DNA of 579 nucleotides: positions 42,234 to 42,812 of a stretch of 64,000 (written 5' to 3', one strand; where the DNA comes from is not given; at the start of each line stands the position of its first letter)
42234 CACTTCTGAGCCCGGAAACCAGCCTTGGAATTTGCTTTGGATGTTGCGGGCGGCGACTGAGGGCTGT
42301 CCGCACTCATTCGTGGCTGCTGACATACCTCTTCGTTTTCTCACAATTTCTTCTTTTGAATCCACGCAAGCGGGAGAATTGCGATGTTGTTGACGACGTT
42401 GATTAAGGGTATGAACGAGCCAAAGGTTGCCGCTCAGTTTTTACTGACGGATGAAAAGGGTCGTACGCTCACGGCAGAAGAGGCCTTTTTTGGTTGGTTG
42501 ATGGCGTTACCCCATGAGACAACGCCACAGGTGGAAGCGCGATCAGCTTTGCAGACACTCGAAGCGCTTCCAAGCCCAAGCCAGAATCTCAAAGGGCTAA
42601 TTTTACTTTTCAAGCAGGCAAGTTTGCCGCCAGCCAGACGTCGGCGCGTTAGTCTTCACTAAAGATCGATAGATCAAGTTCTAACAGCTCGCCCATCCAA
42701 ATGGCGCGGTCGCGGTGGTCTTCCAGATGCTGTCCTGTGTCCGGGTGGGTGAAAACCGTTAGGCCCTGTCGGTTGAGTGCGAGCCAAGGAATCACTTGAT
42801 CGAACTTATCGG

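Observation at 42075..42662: Cobalamin riboswitch whose only downstream same-strand ORF is an unrecognisable 92-aa protein that converges on minus-strand genes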

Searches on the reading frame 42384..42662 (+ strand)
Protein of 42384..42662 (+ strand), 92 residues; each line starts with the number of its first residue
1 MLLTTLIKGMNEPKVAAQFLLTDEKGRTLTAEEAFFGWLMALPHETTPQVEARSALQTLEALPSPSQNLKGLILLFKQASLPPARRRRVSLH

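Call 4: search_protein_families(library=pfam, proteins=[window:42384-42662:+], max_evalue=0.1)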
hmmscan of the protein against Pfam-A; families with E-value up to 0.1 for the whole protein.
window:42384-42662:+ (92 aa): 0 families

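Call 5: search_protein_families(library=ncbifam, proteins=[window:42384-42662:+], max_evalue=0.1)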
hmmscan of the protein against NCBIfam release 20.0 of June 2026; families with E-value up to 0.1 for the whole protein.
window:42384-42662:+ (92 aa): 0 families

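Call 7: find_homologous_proteins(query=window:42384-42659:+, max_evalue=0.01)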
Query window:42384-42659:+ (92 aa): 2 proteins with E <= 0.01 among 16 candidates.
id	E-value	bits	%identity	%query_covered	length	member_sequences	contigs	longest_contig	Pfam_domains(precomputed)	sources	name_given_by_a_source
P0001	7.3e-46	172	100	90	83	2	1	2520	-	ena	-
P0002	2.8e-30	122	69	96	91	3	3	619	-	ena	-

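Call 9: find_encoding_contigs(protein=P0001, flank=10000)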
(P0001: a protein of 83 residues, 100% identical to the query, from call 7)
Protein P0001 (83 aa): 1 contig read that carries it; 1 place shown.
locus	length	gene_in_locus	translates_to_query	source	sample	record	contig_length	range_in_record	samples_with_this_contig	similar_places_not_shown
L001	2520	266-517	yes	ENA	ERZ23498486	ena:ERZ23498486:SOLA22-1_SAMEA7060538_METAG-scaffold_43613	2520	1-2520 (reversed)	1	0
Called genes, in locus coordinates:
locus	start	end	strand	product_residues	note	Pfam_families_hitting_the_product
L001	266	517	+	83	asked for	-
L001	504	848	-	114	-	PF08883:DOPA_dioxygen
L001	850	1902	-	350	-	PF10094:DUF2332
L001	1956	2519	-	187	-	?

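Call 10: find_encoding_contigs(protein=P0002, flank=10000)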
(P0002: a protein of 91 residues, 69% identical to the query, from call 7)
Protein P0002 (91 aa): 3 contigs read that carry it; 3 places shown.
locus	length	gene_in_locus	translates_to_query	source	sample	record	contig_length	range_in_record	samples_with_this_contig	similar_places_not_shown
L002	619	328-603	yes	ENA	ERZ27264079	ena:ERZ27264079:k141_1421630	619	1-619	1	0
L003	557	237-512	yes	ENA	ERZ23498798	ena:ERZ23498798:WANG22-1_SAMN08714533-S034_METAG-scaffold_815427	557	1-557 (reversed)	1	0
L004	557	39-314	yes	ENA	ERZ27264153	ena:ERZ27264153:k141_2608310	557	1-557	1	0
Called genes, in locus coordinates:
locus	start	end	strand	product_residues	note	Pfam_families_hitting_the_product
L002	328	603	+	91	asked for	-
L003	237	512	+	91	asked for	-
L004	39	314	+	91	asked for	-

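Call 17: find_related_loci(query=A2, collection=genome_contigs, flank=10000)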
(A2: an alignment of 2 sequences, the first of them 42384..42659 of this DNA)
Query A2 (92 aa) in genome_contigs; peptide patterns used: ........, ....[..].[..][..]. (x = any residue, [..] = any of these).
75 stretches matched a pattern; 1 encode a relative of the query (tblastn E <= 1e-3); 1 distinct loci.
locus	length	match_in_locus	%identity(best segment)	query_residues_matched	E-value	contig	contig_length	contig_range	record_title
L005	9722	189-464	62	1-92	6e-33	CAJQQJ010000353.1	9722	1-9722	MAG: uncultured Alphaproteobacteria bacterium isolate 3_20180511_Bin_20180511_Bin_160_sub_1 genome assembly, contig: c_0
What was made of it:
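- Tried and rejected: The only label is 'uncultured Alphaproteobacteria bacterium' (call 17).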

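Call 21: search_protein_representatives(alignment_id=A2)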
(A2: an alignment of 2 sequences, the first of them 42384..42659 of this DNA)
Query: 2 sequences, 92 profile positions. Proteins with E-value up to 0.001 (for the whole library): 1; up to 1e-10: 1; up to 1e-30: 0. The best 1 are listed.
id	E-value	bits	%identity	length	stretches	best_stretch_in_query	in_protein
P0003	1.4e-22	95.8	-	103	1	1-88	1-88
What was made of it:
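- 42384..42662 (+): Gene for a 92-aa orphan protein. It has a soluble helical core (residues 1-80) and an Arg-rich, low-confidence C-terminal tail (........). No family could be assigned. An exhaustive hmmsearch of 1.84 billion cluster representatives finds only one hit (call 21).
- Tried and rejected: An exhaustive hmmsearch of 1.84 billion cluster representatives found one hit (call 21).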

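Call 25: find_encoding_contigs(protein=P0003, flank=10000)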
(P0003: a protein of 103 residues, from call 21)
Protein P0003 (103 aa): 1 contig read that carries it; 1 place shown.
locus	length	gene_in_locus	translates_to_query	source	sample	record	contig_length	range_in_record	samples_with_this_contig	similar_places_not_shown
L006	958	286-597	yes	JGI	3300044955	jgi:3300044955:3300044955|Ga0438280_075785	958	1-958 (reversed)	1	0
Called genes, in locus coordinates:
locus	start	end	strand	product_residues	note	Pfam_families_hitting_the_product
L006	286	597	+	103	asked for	-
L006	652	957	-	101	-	?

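Call 32: search_solved_structures(query=A3, max_evalue=10)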
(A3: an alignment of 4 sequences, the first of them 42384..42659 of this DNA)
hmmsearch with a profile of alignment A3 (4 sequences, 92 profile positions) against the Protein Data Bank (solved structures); distinct sequences matched with E-value up to 10: 1.
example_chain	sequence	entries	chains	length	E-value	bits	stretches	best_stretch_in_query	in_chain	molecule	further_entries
8fwd_1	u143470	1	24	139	1.8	12.1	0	26-73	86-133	O43-rpxdoc-EK1_B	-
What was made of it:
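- On Any described protein family, for the 92-aa product: PDB profile search: best E 1.8 (call 32).
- Tried and rejected: A PDB profile search gave nothing (call 32).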

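Call 33: search_protein_families(library=pfam, alignment_id=A3, max_evalue=10)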
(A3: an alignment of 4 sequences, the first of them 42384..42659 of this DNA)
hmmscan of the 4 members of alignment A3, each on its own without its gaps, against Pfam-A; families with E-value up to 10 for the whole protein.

A. member 1, window:42384-42659:+ (92 aa): 0 families

B. families by the number of members that match (of 4 scanned): 0 families
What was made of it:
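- Closest known: Small B12-regulon proteins such as CbtB. Different: It has no sequence match to any Pfam or NCBIfam model (calls 4, 5, 33).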

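Call 35: predict_structure(alignment_id=A4)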
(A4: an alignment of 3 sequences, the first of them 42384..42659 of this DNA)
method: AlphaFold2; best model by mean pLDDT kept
length: 92 residues; sequences in the alignment: 3
mean_pLDDT: 54.7   pTM: 0.32
mean pLDDT of the five models: 54.7, 50.8, 49.7, 49.1, 46.5
residues with pLDDT >= 90: 0; 70-90: 0; 50-70: 66; < 50: 26
segments of 3 or more residues with pLDDT < 50: 1-10, 80-92
pLDDT, mean of each block of 10 residues (from residue 1): 44 52 55 63 61 65 56 55 44 39
secondary structure, 60 per line:
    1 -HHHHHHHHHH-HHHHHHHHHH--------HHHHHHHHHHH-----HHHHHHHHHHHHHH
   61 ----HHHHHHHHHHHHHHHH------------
elements in order: H2-11 H13-22 H31-41 H47-60 H65-80

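Call 37: search_protein_families(library=phrogs, alignment_id=A3, max_evalue=1)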
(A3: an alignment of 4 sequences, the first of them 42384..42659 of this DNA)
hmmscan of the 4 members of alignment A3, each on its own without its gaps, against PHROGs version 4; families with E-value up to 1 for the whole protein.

A. member 1, window:42384-42659:+ (92 aa): 0 families

B. families by the number of members that match (of 4 scanned): 1 family
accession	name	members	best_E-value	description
phrog_38525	-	1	0.19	-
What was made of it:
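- On Any described protein family, for the 92-aa product: Pfam, NCBIfam and PHROGs: none (calls 4, 5, 33, 37).
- Checked: The ORF has no hit in Pfam, NCBIfam or PHROGs (calls 4, 5, 33, 37).
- Tried and rejected: Pfam, NCBIfam and PHROGs gave nothing, on the single sequence and on every family member (calls 4, 5, 33, 37).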

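Call 41: find_related_loci(query=A3, collection=metagenome_contigs, flank=10000)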
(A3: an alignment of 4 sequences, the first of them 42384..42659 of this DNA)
Query A3 (92 aa) in metagenome_contigs; peptide patterns used: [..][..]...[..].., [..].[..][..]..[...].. (x = any residue, [..] = any of these).
400 stretches matched a pattern; 1 encode a relative of the query (tblastn E <= 1e-3); 1 distinct loci.
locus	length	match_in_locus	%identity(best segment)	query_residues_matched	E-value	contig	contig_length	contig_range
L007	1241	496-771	62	1-92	2e-34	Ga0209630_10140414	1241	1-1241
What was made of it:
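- Tried and rejected: Scans of genome and metagenome contigs found one locus each (calls 17, 41).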

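Call 58: fold_search(model_id=the predicted structure, library=pdb)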
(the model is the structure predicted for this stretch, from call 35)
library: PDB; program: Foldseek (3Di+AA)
matches with E <= 10: 19; with E <= 0.001: 0
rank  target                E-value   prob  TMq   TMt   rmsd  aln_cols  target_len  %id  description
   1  6ho4                  3.1e+00  0.07  0.24  0.14  11.8        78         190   18  TRANSCRIPTIONAL REPRESSOR ETHR FROM MYCOBACTERIUM TUBERCULOSIS IN COMPLEX WITH BDM44693 (released 2018-12-26)
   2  7o6v_C                6.0e+00  0.10  0.39  0.48   6.1        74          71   16  Crystal structure of the VEL1 VEL polymerising domain (R643A K645D I664D mutant) (released 2022-11-09)
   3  5mym_D                6.0e+00  0.04  0.23  0.13  11.8        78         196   18  Structure of Transcriptional Regulatory Repressor Protein - EthR from Mycobacterium Tuberculosis in complex with compo (released 2017-10-25)
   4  4m3g                  6.0e+00  0.04  0.22  0.13  11.8        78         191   18  Rapid and efficient design of new inhibitors of Mycobacterium tuberculosis transcriptional repressor EthR using fragment (released 2014-06-25)
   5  7vw1_A                6.8e+00  0.05  0.25  0.26   9.7        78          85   14  Structure of a dimeric periplasmic protein bound with cuprous ions (released 2022-01-26)
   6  4wg4                  6.8e+00  0.04  0.25  0.08  11.1        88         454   14  Calcium-Dependent Protein Kinase 1 from Toxoplasma gondii (TgCDPK1) in complex with inhibitor UW1613 (released 2014-10-15)
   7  7o6v_B                7.2e+00  0.09  0.39  0.48   6.1        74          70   16  Crystal structure of the VEL1 VEL polymerising domain (R643A K645D I664D mutant) (released 2022-11-09)
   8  3ku2                  7.2e+00  0.05  0.27  0.09  10.2        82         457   12  Crystal Structure of inactivated form of CDPK1 from toxoplasma gondii, TGME49.101440 (released 2010-02-16)
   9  1u9n                  8.1e+00  0.04  0.24  0.13  11.8        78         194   18  Crystal structure of the transcriptional regulator EthR in a ligand bound conformation opens therapeutic perspectives ag (released 2004-11-16)
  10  8d9p                  8.1e+00  0.03  0.24  0.13  16.7        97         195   14  De Novo Photosynthetic Reaction Center Protein Equipped with Heme B and Mn(II) cations (released 2022-09-28)
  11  8hdu_C                8.6e+00  0.08  0.43  0.28   6.5        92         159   14  De novo design cavitated protein without predefined topology (released 2023-01-18)
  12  6vzq_C                8.6e+00  0.06  0.28  0.08   9.0        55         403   18  Engineered TTLL6 mutant bound to alpha-elongation analog (released 2020-08-12)
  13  4ihp                  8.6e+00  0.03  0.25  0.08  11.1        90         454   18  Crystal structure of TgCDPK1 with inhibitor bound (released 2014-01-15)
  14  7aan_B                8.6e+00  0.02  0.19  0.08  15.4        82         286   11  Crystal structure of the F-BAR domain of PSTIPIP1 (released 2022-02-23)
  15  8tw7_2                9.1e+00  0.06  0.34  0.12   9.7        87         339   11  Cryo-EM structure of S. cerevisiae Ctf18-RFC-PCNA complex in Apo state conformation I (released 2024-09-04)
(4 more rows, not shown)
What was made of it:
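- Tried and rejected: The first AF2 run, with three sequences, was unusable (pLDDT 54.7, call 35), and its Foldseek result was meaningless (call 58).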

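Call 67: find_homologous_proteins(query=A7, max_evalue=1)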
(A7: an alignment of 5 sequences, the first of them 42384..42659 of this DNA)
Query A7 (5 sequences) (92 aa, profile of the alignment): 5 proteins with E <= 1 among 1740 candidates.
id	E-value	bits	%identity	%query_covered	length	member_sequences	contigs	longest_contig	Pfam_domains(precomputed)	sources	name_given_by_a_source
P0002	1.4e-40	155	69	96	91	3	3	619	-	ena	-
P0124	7.3e-40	153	62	100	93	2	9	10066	-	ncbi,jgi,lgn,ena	-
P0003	7.9e-38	146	45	96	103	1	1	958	-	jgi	jgi:hypothetical protein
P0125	5.6e-37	144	49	88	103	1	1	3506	-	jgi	jgi:hypothetical protein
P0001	6.9e-36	140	100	90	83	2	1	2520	-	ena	-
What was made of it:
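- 42384..42662 (+): These, with the window's own cluster, are the only five clusters among 5.8 billion proteins (calls 7, 67).
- Tried and rejected: A profile search of 5.8 billion proteins found five clusters (call 67).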

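Call 69: find_encoding_contigs(protein=P0124, flank=10000, max_places=6)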
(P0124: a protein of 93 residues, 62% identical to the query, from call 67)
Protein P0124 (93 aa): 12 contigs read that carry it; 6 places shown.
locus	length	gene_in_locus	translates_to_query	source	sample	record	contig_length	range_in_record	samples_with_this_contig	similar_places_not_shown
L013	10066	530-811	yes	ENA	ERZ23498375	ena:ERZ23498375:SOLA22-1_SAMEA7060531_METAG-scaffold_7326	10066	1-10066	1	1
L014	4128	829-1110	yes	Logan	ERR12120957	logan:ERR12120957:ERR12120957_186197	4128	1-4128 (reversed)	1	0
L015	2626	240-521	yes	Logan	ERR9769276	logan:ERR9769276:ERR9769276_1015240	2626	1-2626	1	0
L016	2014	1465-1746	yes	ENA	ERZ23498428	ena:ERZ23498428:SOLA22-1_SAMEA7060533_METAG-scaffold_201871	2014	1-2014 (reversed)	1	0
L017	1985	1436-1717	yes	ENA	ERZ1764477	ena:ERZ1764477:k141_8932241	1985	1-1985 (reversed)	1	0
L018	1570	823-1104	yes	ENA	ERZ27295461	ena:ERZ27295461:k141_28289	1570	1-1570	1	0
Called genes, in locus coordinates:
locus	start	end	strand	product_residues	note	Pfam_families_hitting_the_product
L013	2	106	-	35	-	?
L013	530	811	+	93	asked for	-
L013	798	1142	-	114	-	PF08883:DOPA_dioxygen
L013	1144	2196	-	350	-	PF10094:DUF2332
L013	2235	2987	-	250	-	PF01416:PseudoU_synth_1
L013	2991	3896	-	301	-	PF00551:Formyl_trans_N, PF02911:Formyl_trans_C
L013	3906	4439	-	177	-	PF01327:Pep_deformylase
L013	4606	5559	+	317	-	PF01145:Band_7, PF16200:Band_7_C (faint)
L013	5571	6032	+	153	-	PF01957:NfeD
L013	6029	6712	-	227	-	PF00892:EamA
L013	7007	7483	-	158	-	PF03358:FMN_red (weak)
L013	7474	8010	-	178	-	PF05099:TerB (weak)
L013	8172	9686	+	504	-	PF00884:Sulfatase, PF01663:Phosphodiest, PF16347:SGSH_C, PF12411:Choline_sulf_C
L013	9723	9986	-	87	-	PF26604:CBU_0592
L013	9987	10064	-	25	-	?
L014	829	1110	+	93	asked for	-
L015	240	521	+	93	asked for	-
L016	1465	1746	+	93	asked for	-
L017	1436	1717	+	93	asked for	-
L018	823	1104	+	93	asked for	-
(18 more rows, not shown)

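Call 74: predict_structure(alignment_id=A8)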
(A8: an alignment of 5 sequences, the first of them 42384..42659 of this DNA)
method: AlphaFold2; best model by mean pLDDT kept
length: 92 residues; sequences in the alignment: 5
mean_pLDDT: 83.7   pTM: 0.71
mean pLDDT of the five models: 83.7, 81.1, 73.7, 73.3, 69.4
residues with pLDDT >= 90: 30; 70-90: 49; 50-70: 12; < 50: 1
segments of 3 or more residues with pLDDT < 50: none
pLDDT, mean of each block of 10 residues (from residue 1): 85 84 78 91 86 92 88 93 64 52
secondary structure, 60 per line:
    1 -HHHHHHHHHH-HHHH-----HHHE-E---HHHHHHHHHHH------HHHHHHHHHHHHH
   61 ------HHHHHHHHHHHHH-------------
elements in order: H2-11 H13-16 H31-41 H48-60 H67-79
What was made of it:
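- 42384..42662 (+): AF2 gives pLDDT 83.7 and pTM 0.71 (call 74).
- The AF2 model is confident with only five sequences (call 74).
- Tried and rejected: The second run, with five sequences, was good (pLDDT 83.7, call 74).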
